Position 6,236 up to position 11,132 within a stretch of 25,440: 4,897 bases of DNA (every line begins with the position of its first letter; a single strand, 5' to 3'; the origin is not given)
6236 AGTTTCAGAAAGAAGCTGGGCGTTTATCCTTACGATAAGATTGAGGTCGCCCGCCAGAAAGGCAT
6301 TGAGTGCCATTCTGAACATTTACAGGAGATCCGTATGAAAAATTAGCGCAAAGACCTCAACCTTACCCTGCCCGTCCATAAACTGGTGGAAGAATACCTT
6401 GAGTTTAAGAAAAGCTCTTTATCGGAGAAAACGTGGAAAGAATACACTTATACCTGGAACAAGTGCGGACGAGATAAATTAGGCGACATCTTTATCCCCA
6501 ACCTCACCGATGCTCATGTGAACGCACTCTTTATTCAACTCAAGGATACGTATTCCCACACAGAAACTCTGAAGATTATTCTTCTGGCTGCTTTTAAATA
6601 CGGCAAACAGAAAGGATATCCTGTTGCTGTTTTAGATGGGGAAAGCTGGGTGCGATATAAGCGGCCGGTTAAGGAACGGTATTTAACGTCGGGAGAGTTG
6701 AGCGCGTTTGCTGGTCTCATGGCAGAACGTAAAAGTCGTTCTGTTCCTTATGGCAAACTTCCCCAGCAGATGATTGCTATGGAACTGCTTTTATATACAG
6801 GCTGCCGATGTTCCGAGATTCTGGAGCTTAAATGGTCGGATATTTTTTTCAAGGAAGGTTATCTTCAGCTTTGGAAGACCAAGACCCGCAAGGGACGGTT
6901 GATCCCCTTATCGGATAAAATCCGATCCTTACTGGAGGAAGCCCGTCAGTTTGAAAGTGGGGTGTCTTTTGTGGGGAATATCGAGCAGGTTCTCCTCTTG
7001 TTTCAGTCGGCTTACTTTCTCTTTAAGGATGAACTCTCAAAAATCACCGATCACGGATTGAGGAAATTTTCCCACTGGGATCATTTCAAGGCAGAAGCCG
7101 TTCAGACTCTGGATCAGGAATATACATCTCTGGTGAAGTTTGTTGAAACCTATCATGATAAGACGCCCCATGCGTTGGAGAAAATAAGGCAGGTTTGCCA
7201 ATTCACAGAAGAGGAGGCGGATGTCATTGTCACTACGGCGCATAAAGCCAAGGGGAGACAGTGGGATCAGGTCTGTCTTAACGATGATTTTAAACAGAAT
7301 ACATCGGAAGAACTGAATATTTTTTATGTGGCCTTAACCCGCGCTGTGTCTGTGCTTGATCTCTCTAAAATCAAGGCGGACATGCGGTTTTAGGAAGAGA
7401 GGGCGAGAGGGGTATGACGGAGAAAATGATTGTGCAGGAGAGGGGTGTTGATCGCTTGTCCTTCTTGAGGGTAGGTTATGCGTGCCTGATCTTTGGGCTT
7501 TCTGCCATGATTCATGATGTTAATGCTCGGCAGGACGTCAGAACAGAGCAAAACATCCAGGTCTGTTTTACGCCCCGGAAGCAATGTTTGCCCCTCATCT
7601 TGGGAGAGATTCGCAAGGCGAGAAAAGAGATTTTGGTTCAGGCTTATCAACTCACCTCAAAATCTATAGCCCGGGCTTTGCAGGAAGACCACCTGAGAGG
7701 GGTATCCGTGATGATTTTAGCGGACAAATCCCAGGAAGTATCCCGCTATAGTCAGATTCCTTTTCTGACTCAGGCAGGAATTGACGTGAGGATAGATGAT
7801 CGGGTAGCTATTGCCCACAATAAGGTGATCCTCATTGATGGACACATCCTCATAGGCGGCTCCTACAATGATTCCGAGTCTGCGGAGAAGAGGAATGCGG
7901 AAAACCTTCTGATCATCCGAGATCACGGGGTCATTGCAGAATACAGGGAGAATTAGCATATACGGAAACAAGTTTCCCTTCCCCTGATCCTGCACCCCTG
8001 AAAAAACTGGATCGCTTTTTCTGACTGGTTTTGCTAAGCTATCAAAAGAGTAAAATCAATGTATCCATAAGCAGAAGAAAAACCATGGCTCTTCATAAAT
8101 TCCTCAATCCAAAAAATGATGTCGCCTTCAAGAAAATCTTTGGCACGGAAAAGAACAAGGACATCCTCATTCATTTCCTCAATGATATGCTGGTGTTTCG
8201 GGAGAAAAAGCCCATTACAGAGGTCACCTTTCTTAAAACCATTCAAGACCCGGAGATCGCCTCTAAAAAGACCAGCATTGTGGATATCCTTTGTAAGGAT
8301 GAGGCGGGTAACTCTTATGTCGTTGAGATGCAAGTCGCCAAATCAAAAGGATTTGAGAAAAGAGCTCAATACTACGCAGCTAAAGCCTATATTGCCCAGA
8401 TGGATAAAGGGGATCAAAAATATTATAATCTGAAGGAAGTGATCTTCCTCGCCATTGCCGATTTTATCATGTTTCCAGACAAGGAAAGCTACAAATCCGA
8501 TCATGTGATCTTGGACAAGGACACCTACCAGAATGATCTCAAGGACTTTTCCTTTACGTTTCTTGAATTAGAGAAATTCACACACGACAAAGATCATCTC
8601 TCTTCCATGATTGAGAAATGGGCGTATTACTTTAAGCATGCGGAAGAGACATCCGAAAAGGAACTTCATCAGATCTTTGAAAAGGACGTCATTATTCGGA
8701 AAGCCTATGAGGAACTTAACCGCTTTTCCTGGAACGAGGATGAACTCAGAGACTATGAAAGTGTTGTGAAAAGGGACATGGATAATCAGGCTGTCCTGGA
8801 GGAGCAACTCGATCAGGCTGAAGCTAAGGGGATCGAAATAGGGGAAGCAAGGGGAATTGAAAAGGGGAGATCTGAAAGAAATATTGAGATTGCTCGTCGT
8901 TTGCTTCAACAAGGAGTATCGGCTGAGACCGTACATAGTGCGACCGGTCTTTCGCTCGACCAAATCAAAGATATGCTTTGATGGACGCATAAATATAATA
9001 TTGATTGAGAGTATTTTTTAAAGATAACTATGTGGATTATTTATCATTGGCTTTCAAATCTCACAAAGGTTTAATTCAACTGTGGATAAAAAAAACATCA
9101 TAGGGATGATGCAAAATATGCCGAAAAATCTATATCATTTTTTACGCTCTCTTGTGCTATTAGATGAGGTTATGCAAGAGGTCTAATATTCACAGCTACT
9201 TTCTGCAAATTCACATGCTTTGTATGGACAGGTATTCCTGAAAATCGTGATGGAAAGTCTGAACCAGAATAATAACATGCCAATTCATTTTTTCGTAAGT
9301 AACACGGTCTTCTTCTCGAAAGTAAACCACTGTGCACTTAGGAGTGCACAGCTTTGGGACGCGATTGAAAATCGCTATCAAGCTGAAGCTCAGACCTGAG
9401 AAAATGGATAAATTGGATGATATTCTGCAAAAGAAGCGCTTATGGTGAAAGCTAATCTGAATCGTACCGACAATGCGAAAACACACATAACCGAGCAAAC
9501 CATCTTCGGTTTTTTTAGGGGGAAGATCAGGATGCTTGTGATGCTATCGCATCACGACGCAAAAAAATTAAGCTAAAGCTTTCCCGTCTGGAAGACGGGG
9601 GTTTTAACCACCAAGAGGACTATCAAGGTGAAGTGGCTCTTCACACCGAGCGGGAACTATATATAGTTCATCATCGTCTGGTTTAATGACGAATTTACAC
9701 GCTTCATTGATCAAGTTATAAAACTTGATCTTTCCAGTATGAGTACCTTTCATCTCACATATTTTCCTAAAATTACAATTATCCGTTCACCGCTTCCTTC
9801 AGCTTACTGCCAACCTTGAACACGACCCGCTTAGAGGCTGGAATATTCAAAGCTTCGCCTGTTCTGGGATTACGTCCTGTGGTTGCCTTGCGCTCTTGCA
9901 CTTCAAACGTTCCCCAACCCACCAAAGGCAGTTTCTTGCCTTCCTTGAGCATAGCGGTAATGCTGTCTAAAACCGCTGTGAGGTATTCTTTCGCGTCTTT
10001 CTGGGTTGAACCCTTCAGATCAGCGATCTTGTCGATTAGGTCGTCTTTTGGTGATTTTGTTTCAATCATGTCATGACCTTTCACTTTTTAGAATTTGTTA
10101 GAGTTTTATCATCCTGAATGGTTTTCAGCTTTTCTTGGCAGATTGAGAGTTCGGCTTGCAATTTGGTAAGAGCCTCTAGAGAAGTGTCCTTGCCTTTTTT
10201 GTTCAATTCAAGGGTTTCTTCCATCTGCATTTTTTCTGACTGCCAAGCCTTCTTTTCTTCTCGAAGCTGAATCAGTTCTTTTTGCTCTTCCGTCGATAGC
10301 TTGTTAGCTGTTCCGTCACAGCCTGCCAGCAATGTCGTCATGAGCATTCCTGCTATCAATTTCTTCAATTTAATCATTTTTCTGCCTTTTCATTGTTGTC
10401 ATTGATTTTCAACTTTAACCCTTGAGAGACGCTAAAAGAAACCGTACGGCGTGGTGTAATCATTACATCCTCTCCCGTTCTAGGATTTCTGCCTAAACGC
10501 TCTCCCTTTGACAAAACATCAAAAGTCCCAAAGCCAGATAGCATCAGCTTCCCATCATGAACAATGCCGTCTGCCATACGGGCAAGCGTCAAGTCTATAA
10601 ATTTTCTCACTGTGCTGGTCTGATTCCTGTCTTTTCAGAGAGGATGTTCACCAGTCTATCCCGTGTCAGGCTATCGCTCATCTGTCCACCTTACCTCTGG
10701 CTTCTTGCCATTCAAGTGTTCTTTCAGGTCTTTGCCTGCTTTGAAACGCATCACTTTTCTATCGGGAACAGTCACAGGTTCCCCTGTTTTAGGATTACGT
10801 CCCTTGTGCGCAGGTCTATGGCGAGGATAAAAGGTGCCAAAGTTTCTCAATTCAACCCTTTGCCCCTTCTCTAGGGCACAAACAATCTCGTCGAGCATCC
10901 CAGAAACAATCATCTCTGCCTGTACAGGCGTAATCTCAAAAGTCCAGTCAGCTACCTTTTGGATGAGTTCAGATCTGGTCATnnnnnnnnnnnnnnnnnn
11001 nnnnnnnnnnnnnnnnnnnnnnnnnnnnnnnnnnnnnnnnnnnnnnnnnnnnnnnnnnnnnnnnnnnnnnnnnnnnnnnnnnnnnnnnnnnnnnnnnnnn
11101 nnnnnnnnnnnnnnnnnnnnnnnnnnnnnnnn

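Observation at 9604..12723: Overlapping wHTH / cold-shock / wHTH-HEPN cassette joined to nucleoid-protein genes: candidate undescribed RNA-targeting conflict system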

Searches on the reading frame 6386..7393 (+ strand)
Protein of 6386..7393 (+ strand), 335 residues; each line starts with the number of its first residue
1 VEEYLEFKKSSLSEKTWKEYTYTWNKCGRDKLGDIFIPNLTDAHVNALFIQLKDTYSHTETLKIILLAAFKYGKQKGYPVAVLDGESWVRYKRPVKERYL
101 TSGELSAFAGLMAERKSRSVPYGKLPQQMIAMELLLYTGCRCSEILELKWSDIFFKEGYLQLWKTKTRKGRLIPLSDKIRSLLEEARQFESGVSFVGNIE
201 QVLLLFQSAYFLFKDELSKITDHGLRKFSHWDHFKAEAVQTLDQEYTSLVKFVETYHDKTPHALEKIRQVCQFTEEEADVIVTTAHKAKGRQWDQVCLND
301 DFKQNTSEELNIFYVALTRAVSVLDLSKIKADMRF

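Call 8: search_protein_families(library=ncbifam, max_evalue=0.01, proteins=[window:6386-7393:+])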
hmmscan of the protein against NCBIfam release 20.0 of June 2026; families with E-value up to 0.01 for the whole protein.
window:6386-7393:+ (335 aa): 11 families
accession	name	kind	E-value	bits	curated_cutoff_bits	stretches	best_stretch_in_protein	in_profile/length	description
NF040815.2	recomb_XerA_Arch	equivalog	8e-10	38.7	220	1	4-185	3-170/263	site-specific tyrosine recombinase/integron integrase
TIGR02225.1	recomb_XerD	equivalog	2.7e-07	30.2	329.6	1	131-185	129-182/290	site-specific tyrosine recombinase XerD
TIGR02224.1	recomb_XerC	equivalog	8.3e-06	25.4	335.15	1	131-187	133-188/295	tyrosine recombinase XerC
TIGR02249.1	integrase_gron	subfamily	1.4e-05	24.6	265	1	127-187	117-177/315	integron integrase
NF001399.0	PRK00283.1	subfamily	2.1e-05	23.9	279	1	131-185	138-192/300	tyrosine recombinase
TIGR00609.1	recB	equivalog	0.00045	18.4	696.05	0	304-326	788-810/1175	exodeoxyribonuclease V subunit beta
NF002685.0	PRK02436.1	equivalog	0.00095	19.1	178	1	128-188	115-172/245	site-specific tyrosine recombinase XerD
NF010485.0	PRK13909.1-2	equivalog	0.0011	17.2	650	0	303-324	678-699/909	RecB-like helicase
NF002331.0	PRK01287.1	subfamily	0.0015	17.5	371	1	131-179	167-215/365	site-specific tyrosine recombinase XerC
NF003462.0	PRK05084.1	equivalog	0.0041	15.9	267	1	132-169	201-237/360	tyrosine recombinase XerS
NF041464.1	HelD_BACSU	equivalog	0.0094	13.9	419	0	276-331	709-766/779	RNA polymerase recycling motor HelD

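Call 79: search_protein_families(library=pfam, max_evalue=0.01, proteins=[window:6386-7393:+])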
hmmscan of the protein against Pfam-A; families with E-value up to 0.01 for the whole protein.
window:6386-7393:+ (335 aa): 4 families
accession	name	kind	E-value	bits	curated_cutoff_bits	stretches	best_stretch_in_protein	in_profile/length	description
PF00589.27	Phage_integrase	-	8.5e-12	45.6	27.1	1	130-188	26-84/172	Phage integrase family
PF13538.12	UvrD_C_2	-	4.1e-08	33.4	27.4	1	280-320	2-45/52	UvrD-like helicase C-terminal domain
PF13361.12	UvrD_C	-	8.5e-08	32.4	25.6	1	202-329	205-348/350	UvrD-like helicase C-terminal domain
PF01443.25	Viral_helicase1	-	0.0014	18.9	21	1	265-324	162-224/228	Viral superfamily 1 RNA helicase core domain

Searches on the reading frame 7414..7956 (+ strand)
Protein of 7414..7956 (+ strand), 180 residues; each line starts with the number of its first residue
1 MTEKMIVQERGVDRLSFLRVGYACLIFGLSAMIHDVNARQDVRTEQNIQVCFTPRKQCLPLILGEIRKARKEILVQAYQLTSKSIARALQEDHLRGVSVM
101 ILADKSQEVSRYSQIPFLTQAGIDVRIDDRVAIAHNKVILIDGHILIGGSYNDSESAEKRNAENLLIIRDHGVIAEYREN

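Call 8: search_protein_families(library=ncbifam, max_evalue=0.01, proteins=[window:7414-7956:+])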
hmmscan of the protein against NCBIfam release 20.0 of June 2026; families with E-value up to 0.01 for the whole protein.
window:7414-7956:+ (180 aa): 7 families
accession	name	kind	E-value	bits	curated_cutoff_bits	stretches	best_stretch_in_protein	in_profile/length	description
NF010492.0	PRK13912.1-3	equivalog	8.3e-13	48.3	297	1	25-172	13-159/178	nuclease NucT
NF010493.0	PRK13912.1-4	equivalog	9.6e-13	48.5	351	1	62-173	32-153/171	nuclease NucT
NF010491.0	PRK13912.1-2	equivalog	3.1e-09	36.9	225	1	50-174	29-163/180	nuclease NucT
NF010490.0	PRK13912.1-1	equivalog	2.4e-08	34.2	211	1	65-178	38-149/159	nuclease NucT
NF038319.1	DISARM_DrmC_I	equivalog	3.3e-08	33.3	133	1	66-174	103-224/236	DISARM system phospholipase D-like protein DrmC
TIGR04265.1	bac_cardiolipin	equivalog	0.00047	19.2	290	1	31-152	102-239/483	cardiolipin synthase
NF008427.0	PRK11263.1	equivalog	0.0059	15.7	281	0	66-175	216-330/409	cardiolipin synthase ClsB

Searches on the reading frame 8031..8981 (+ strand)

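Call 8: search_protein_families(library=ncbifam, max_evalue=0.01, proteins=[window:8031-8981:+])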
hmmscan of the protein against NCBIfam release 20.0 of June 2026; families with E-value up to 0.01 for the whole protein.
window:8031-8981:+ (316 aa): 3 families
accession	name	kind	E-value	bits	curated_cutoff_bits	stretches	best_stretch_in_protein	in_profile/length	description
TIGR01784.1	T_den_put_tspse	subfamily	3.3e-45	155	52.1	1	28-314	1-272/273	Rpn family recombination-promoting nuclease/putative transposase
NF007418.0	PRK09956.1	equivalog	0.00019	20.6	583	1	256-309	246-300/308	ISNCY family transposase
NF047948.1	male_kill_WMK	equivalog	0.0011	18.5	300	1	266-312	108-150/300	WO male-killing family protein Wmk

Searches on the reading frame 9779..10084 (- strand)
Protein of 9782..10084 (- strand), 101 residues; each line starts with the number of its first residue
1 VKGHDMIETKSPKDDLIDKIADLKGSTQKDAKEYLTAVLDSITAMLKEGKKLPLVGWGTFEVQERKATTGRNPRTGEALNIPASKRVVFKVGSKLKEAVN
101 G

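Call 5: search_protein_families(library=pfam, max_evalue=1, proteins=[window:9782-10084:-])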
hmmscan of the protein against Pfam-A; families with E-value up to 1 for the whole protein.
seq(101 aa): 4 families
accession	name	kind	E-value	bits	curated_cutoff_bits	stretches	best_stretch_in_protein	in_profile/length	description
PF00216.26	Bac_DNA_binding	-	1.2e-29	102.8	22.4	1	13-100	3-90/90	Bacterial DNA-binding protein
PF18291.6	HU-HIG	-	7.9e-06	26.4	26.2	1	14-100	35-119/125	HU domain fused to wHTH, Ig, or Glycine-rich motif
PF00443.35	UCH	-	0.033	14.2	23.9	1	20-61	80-109/254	Ubiquitin carboxyl-terminal hydrolase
PF18175.6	HU-CCDC81_bac_2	-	0.14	12.5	35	1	16-65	3-52/70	CCDC81-like prokaryotic HU domain 2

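Call 77: search_protein_families(library=ncbifam, max_evalue=0.01, proteins=[window:9779-10069:-])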
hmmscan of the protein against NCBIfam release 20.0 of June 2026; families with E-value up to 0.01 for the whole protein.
window:9779-10069:- (96 aa): 7 families
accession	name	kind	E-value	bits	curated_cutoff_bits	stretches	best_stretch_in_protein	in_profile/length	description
NF007945.0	PRK10664.1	equivalog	5.6e-22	78.1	157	1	8-95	3-90/90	nucleoid-associated protein HU-beta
NF001401.0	PRK00285.1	equivalog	5.9e-20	71.3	111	1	8-95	8-95/103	integration host factor subunit alpha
NF008023.0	PRK10753.1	equivalog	2.3e-18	66.3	162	1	8-94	3-89/90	nucleoid-associated protein HU-alpha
NF001222.0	PRK00199.1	equivalog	1.7e-17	63.4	115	1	8-95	3-91/95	integration host factor subunit beta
TIGR00987.1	himA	equivalog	6.1e-15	55.4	120.25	1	9-95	5-91/96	integration host factor subunit alpha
TIGR00988.1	hip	equivalog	1.5e-14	54.1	119.95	1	8-95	3-91/94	integration host factor subunit beta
TIGR01201.1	HU_rel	subfamily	0.0011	18.9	68.6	1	9-94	34-119/170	HU family DNA-binding protein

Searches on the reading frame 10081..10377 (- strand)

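Call 5: search_protein_families(library=pfam, max_evalue=1, proteins=[window:10084-10377:-])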
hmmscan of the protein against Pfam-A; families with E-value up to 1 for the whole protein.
seq(98 aa): 3 families
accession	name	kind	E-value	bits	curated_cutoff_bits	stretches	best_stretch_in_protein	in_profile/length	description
PF20570.3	DUF6779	-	0.0038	18.3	28.1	1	8-92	14-95/108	Domain of unknown function (DUF6779)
PF24741.1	AlkZ-rel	-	0.089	12.7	26.5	1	25-90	97-161/221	AlkZ related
PF06394.18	Pepsin-I3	-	0.13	12.9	21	1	25-48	37-60/74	Pepsin inhibitor-3-like repeated domain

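Call 77: search_protein_families(library=ncbifam, max_evalue=0.01, proteins=[window:10081-10377:-])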
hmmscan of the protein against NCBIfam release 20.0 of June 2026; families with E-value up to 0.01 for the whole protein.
window:10081-10377:- (98 aa): 2 families
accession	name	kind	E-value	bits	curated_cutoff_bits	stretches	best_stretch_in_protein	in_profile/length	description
NF058647.1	lipo_LytA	equivalog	0.0032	17.7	110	1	4-83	1-84/107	acidic lipoprotein LytA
NF045606.1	lipo_J517_1871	equivalog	0.0092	16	60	0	4-63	1-60/133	J517_1871 family lipoprotein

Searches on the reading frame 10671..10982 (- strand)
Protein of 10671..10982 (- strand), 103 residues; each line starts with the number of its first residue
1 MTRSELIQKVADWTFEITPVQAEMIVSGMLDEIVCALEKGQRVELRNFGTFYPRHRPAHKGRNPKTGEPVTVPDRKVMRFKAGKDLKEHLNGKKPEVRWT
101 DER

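Call 5: search_protein_families(library=pfam, max_evalue=1, proteins=[window:10674-10982:-])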
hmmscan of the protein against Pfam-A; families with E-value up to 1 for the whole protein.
seq(103 aa): 4 families
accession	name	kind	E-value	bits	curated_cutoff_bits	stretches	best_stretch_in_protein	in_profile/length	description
PF00216.26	Bac_DNA_binding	-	1e-30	106.2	22.4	1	1-91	1-90/90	Bacterial DNA-binding protein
PF18291.6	HU-HIG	-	3.7e-06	27.4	26.2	1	2-94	33-122/125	HU domain fused to wHTH, Ig, or Glycine-rich motif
PF11116.13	DUF2624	-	0.18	13.1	24.7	1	2-31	16-45/83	Protein of unknown function (DUF2624)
PF18175.6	HU-CCDC81_bac_2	-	0.22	11.9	35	1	21-52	17-48/70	CCDC81-like prokaryotic HU domain 2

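Call 73: find_related_loci(query=A5, collection=viral_contigs, flank=4000)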
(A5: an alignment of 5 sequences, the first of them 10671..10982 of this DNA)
Query A5 (103 aa) in viral_contigs; peptide patterns used: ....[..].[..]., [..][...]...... (x = any residue, [..] = any of these).
254 stretches matched a pattern; 174 encode a relative of the query (tblastn E <= 1e-3); the best 80 are kept; 80 distinct loci.
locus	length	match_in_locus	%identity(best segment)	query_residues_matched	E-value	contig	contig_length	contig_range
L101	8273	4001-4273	48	1-92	2e-21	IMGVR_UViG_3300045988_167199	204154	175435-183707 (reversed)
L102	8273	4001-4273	43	1-92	1e-19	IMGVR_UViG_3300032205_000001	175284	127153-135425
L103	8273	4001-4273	43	1-92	1e-19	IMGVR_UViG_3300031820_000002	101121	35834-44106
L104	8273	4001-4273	40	1-92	2e-19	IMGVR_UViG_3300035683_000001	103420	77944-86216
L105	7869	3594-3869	43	1-92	2e-19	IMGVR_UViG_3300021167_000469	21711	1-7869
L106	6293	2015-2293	43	1-93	2e-19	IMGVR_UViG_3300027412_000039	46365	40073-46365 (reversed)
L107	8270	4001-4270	42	1-91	5e-19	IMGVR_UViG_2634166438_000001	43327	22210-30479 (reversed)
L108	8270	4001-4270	42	1-91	6e-19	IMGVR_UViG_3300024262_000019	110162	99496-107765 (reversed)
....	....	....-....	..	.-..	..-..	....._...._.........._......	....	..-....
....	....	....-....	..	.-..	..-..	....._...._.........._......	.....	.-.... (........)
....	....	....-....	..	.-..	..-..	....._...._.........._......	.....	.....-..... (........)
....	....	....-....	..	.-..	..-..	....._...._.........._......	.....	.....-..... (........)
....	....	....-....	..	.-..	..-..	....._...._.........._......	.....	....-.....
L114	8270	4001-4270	42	1-91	2e-18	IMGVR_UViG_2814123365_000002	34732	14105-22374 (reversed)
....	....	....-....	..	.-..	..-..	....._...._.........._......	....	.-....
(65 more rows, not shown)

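Call 75: find_related_loci(query=A5, collection=metagenome_contigs, flank=3000)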
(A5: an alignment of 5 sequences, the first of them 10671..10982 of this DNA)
Query A5 (103 aa) in metagenome_contigs; peptide patterns used: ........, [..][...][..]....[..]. (x = any residue, [..] = any of these).
600 stretches matched a pattern (row limit reached: there are more); 588 encode a relative of the query (tblastn E <= 1e-3); the best 80 are kept; 80 distinct loci.
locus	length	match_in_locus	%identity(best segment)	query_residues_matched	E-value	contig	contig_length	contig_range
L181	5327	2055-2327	55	1-91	2e-26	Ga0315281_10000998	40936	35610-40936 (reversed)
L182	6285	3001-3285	55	1-96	4e-26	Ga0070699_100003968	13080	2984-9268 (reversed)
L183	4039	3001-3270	51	1-91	1e-24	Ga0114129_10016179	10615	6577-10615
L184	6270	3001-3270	48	1-91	2e-24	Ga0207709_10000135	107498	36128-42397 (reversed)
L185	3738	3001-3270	52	1-91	3e-24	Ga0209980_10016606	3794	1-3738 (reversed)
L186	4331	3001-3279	48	1-93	3e-24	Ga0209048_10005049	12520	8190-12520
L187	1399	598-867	51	1-91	7e-24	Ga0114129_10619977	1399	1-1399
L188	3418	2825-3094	52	1-91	2e-23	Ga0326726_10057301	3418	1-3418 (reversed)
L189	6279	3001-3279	45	1-93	3e-23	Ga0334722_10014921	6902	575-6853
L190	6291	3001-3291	46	1-96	3e-23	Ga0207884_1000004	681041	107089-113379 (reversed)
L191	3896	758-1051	45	1-101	2e-23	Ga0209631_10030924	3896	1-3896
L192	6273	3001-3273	46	1-91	4e-23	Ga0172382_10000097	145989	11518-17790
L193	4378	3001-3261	49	1-87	4e-23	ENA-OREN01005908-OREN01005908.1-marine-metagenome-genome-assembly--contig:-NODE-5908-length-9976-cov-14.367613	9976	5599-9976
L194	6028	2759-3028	48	1-91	6e-23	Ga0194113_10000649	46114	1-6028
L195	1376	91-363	45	1-91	5e-23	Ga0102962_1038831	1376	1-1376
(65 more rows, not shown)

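Call 77: search_protein_families(library=ncbifam, max_evalue=0.01, proteins=[window:10671-10982:-])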
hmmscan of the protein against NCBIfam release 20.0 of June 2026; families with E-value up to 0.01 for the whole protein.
window:10671-10982:- (103 aa): 6 families
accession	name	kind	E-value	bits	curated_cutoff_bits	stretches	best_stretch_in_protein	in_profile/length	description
NF001222.0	PRK00199.1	equivalog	3.7e-29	100.8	115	1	1-93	1-93/95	integration host factor subunit beta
TIGR00988.1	hip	equivalog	4.4e-24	84.6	119.95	1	1-93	1-93/94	integration host factor subunit beta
NF001401.0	PRK00285.1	equivalog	4.4e-21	74.9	111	1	1-95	6-99/103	integration host factor subunit alpha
NF007945.0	PRK10664.1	equivalog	3.7e-15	56.2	157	1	1-91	1-90/90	nucleoid-associated protein HU-beta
TIGR00987.1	himA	equivalog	3.7e-15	56.1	120.25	1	17-93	17-93/96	integration host factor subunit alpha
NF008023.0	PRK10753.1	equivalog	9.1e-12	45.2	162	1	1-88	1-87/90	nucleoid-associated protein HU-alpha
